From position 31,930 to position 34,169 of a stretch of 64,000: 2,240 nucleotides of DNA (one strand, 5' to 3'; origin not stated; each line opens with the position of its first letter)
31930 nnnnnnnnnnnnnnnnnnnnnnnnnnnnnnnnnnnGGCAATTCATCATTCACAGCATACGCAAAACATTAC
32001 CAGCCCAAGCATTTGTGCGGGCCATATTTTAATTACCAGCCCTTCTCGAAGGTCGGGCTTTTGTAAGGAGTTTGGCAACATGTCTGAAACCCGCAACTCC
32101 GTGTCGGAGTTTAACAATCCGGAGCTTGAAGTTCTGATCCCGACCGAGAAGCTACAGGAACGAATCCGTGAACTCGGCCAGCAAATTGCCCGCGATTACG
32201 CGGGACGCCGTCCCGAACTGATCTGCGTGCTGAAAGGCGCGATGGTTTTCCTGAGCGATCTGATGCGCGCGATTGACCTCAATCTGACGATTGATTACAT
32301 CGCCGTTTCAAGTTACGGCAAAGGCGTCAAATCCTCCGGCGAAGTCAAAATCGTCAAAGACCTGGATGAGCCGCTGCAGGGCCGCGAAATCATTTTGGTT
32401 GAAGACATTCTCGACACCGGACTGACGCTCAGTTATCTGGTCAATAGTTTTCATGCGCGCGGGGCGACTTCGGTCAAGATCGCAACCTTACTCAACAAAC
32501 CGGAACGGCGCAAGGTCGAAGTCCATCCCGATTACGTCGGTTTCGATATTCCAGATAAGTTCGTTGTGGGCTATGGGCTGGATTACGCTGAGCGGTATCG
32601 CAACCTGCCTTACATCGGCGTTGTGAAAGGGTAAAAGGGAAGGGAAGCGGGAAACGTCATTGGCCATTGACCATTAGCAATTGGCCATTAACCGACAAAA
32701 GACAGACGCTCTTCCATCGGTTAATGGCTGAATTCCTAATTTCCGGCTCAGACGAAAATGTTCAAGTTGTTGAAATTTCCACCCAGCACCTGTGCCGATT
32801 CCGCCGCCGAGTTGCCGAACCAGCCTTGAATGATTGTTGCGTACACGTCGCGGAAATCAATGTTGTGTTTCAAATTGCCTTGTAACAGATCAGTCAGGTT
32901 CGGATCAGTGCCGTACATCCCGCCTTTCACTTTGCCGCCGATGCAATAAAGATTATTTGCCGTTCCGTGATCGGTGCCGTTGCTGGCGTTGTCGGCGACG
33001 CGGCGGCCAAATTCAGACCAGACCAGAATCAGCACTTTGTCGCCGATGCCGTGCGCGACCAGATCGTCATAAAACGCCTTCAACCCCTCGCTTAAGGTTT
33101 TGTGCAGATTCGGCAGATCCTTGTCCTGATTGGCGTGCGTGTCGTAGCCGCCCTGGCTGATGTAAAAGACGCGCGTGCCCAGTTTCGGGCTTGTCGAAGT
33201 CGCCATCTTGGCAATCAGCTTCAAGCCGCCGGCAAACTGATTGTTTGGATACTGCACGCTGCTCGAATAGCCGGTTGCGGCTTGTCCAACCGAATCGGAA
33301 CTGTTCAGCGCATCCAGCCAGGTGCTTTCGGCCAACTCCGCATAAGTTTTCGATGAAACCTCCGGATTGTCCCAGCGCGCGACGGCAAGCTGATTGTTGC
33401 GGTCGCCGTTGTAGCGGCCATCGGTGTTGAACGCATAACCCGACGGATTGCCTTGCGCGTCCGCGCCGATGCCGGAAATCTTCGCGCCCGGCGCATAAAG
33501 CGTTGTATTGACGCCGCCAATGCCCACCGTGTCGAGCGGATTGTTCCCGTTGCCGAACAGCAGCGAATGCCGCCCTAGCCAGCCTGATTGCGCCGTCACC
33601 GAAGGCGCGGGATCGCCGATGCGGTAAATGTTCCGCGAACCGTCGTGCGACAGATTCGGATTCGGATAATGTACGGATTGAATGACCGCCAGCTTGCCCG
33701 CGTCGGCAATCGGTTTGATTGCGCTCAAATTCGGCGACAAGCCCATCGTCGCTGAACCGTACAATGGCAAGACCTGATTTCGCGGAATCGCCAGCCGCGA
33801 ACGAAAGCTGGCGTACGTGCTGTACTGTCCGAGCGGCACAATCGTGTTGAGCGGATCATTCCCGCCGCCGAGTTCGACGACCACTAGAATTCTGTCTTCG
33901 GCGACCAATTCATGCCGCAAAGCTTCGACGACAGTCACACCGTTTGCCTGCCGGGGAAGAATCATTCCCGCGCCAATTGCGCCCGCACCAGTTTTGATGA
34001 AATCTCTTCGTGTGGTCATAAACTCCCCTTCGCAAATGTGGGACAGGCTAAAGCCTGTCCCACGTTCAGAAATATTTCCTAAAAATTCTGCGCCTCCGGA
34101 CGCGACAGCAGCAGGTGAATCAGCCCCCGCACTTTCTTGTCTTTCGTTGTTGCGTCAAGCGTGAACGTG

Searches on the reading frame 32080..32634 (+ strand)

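Call 48: search_protein_families(library=pfam, proteins=[window:32080-32634:+])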
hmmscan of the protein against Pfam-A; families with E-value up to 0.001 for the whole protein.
window:32080-32634:+ (184 aa): 1 family
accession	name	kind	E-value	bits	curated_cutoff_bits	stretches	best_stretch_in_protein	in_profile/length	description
PF00156.33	Pribosyltran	-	1.3e-26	93.2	26.3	1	25-169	5-157/158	Phosphoribosyl transferase domain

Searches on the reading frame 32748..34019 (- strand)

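Call 48: search_protein_families(library=pfam, proteins=[window:32748-34019:-])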
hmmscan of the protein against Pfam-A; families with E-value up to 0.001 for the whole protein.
window:32748-34019:- (423 aa): 1 family
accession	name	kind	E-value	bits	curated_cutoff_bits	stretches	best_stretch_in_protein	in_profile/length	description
PF07394.17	DUF1501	-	9.9e-29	101.1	27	1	280-399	242-360/390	Protein of unknown function (DUF1501)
